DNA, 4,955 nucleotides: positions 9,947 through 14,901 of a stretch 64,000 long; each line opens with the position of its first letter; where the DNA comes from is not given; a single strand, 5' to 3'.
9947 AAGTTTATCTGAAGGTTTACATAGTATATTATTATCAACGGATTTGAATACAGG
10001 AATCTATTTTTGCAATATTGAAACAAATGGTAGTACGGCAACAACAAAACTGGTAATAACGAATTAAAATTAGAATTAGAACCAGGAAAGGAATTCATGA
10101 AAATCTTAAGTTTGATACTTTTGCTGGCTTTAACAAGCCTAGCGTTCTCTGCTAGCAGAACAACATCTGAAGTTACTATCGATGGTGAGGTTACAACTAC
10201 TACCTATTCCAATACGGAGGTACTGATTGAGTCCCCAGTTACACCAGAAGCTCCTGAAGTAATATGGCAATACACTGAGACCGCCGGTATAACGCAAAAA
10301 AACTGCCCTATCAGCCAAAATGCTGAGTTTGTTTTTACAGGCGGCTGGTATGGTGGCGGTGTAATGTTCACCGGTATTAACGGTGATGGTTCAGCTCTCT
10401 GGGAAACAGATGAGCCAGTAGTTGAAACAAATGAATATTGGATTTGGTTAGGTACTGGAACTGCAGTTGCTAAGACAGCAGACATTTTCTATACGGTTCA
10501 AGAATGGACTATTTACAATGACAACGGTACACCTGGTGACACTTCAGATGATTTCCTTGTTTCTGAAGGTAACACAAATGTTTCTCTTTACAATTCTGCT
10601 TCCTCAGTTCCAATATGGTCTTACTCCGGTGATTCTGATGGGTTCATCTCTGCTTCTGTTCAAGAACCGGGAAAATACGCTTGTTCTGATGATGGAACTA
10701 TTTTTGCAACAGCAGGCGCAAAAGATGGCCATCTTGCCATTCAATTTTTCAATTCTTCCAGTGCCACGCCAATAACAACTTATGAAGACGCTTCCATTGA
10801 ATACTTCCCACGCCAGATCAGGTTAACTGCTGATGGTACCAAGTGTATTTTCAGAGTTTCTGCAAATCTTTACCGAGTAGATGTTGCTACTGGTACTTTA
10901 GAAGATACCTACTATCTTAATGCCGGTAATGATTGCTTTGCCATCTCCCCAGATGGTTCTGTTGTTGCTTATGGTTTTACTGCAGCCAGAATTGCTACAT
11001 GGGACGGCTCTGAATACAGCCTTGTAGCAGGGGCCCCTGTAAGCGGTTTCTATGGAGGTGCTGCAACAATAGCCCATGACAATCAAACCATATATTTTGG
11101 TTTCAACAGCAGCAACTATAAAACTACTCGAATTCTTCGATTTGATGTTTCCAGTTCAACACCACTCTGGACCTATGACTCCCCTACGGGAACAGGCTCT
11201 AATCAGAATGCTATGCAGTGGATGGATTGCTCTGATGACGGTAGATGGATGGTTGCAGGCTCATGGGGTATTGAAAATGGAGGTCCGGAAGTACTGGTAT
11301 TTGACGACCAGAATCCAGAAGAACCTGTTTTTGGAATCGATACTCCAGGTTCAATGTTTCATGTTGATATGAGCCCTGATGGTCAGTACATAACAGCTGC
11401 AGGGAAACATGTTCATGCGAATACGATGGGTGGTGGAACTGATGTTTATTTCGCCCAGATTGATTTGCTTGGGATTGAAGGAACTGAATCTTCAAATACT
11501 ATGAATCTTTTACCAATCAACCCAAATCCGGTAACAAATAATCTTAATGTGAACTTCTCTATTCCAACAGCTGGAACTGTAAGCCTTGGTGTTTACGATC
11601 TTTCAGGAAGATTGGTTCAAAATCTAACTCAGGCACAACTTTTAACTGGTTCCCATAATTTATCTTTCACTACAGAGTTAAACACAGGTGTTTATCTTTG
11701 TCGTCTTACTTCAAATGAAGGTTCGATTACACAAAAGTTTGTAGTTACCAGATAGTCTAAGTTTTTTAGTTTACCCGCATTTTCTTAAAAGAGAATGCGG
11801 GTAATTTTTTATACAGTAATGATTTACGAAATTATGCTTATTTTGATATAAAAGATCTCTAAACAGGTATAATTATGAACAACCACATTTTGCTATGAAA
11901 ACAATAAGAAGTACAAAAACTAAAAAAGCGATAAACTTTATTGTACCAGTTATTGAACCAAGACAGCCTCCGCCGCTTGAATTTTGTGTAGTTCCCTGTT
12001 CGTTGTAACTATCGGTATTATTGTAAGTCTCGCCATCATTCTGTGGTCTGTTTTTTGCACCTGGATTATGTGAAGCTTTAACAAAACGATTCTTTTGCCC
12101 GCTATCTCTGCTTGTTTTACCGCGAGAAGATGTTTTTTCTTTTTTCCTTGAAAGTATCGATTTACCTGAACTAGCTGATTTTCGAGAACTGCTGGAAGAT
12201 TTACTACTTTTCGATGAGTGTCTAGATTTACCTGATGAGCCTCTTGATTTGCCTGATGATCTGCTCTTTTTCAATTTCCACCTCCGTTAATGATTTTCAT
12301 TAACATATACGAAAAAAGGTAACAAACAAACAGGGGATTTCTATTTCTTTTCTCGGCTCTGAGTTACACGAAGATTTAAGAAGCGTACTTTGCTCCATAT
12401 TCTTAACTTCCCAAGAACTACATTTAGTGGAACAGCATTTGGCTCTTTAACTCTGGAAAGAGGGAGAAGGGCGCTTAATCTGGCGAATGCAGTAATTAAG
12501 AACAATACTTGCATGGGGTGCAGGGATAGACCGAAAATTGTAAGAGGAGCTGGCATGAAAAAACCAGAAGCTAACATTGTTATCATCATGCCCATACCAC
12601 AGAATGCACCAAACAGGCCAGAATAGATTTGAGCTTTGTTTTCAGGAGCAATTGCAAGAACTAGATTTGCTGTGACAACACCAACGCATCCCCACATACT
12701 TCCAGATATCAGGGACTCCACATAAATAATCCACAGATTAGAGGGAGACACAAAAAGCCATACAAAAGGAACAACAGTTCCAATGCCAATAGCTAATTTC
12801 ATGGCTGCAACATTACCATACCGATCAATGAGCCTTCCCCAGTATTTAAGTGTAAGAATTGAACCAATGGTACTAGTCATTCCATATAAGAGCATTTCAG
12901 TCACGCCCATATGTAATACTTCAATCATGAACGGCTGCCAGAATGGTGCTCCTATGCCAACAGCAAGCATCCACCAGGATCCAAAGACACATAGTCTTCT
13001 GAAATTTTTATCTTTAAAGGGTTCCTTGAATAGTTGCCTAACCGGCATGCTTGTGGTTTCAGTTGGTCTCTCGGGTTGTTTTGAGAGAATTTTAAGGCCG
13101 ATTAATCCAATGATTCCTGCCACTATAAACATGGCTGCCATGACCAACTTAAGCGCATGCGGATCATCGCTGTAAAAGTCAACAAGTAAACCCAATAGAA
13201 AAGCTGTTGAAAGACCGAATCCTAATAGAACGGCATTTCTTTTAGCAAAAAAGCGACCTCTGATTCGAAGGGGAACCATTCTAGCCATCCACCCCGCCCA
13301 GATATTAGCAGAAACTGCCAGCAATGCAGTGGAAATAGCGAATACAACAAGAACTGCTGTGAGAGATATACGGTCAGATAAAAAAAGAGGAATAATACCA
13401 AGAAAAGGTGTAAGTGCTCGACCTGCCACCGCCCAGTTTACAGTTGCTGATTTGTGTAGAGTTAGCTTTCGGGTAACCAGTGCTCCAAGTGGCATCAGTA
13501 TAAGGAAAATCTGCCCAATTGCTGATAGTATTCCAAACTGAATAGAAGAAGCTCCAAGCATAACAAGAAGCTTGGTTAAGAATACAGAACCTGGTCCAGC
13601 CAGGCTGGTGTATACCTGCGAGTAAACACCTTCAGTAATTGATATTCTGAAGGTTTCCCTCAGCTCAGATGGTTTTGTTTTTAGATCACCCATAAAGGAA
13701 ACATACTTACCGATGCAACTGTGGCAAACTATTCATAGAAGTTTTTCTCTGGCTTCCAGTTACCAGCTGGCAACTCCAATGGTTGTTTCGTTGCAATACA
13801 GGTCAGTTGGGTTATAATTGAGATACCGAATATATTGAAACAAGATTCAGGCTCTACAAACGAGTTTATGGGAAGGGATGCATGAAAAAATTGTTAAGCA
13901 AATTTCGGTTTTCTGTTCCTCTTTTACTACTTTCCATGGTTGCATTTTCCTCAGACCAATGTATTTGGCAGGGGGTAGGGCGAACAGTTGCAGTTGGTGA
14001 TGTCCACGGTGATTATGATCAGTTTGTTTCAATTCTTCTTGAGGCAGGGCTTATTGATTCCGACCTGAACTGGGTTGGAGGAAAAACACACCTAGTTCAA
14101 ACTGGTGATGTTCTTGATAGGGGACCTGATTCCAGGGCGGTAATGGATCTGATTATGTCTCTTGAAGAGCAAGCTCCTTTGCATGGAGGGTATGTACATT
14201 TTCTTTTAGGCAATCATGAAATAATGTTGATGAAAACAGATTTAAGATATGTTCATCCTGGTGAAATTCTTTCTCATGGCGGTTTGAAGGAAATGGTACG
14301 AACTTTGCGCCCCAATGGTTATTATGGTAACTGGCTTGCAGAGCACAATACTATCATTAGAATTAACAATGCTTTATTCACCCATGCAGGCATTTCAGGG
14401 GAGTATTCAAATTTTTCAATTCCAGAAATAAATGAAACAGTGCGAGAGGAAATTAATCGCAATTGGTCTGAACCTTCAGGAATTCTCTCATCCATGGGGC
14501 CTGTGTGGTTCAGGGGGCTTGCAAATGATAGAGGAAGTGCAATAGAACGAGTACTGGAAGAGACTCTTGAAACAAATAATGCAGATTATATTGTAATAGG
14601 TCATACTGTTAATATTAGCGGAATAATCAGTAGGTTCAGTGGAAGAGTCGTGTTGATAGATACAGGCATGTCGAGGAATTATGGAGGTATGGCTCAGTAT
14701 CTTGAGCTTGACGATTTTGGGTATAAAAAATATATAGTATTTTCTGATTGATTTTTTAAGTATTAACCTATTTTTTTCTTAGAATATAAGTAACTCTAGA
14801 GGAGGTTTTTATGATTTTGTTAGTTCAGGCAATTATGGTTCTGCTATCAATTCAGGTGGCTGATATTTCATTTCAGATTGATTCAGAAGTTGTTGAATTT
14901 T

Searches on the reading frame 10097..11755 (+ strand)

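Call 37: search_protein_families(library=pfam, proteins=[window:10097-11755:+], max_evalue=0.00001)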
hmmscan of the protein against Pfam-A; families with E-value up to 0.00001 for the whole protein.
window:10097-11755:+ (552 aa): 1 family
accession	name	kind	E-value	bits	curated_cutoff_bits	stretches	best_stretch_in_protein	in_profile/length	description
PF18962.6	Por_Secre_tail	-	8.1e-12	45.7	27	1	474-550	1-75/75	Secretion system C-terminal sorting domain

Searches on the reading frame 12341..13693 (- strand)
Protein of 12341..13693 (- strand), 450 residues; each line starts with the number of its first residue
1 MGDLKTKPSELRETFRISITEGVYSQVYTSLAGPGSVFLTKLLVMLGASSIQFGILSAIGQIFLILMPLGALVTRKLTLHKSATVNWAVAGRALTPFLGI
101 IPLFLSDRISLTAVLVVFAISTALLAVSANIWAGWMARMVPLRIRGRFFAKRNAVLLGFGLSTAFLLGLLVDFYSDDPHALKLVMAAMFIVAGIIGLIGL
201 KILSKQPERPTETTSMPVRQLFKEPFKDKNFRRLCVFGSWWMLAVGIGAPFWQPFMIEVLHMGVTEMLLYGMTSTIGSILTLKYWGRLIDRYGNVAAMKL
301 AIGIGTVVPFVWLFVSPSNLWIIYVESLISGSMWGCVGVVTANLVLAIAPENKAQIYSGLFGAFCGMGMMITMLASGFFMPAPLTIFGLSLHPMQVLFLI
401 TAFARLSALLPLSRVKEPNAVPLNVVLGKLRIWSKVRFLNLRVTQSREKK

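Call 37: search_protein_families(library=pfam, proteins=[window:12341-13693:-], max_evalue=0.00001)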
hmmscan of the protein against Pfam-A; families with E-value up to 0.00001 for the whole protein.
window:12341-13693:- (450 aa): 2 families
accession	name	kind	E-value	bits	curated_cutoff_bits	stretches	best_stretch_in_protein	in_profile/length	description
PF07690.21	MFS_1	-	5.2e-19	68.8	33.4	1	42-371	23-345/347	Major Facilitator Superfamily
PF13347.12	MFS_2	-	1.4e-07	30.9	27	1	100-393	82-391/427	MFS/sugar transport protein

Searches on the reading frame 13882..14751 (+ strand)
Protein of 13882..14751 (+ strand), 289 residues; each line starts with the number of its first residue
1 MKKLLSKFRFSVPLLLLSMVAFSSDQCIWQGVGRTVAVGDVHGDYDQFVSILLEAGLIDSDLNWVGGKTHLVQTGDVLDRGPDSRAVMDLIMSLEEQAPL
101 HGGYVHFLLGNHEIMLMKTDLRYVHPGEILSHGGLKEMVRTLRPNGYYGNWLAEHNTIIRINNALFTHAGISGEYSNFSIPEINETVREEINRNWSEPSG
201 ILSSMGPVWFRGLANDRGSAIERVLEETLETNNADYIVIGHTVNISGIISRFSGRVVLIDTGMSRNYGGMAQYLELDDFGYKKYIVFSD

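Call 37: search_protein_families(library=pfam, proteins=[window:13882-14751:+], max_evalue=0.00001)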
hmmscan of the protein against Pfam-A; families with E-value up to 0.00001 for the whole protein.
window:13882-14751:+ (289 aa): 1 family
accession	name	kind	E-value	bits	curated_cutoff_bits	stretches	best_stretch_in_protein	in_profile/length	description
PF00149.33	Metallophos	-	2.6e-14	54.5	21.5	1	34-243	2-189/191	Calcineurin-like phosphoesterase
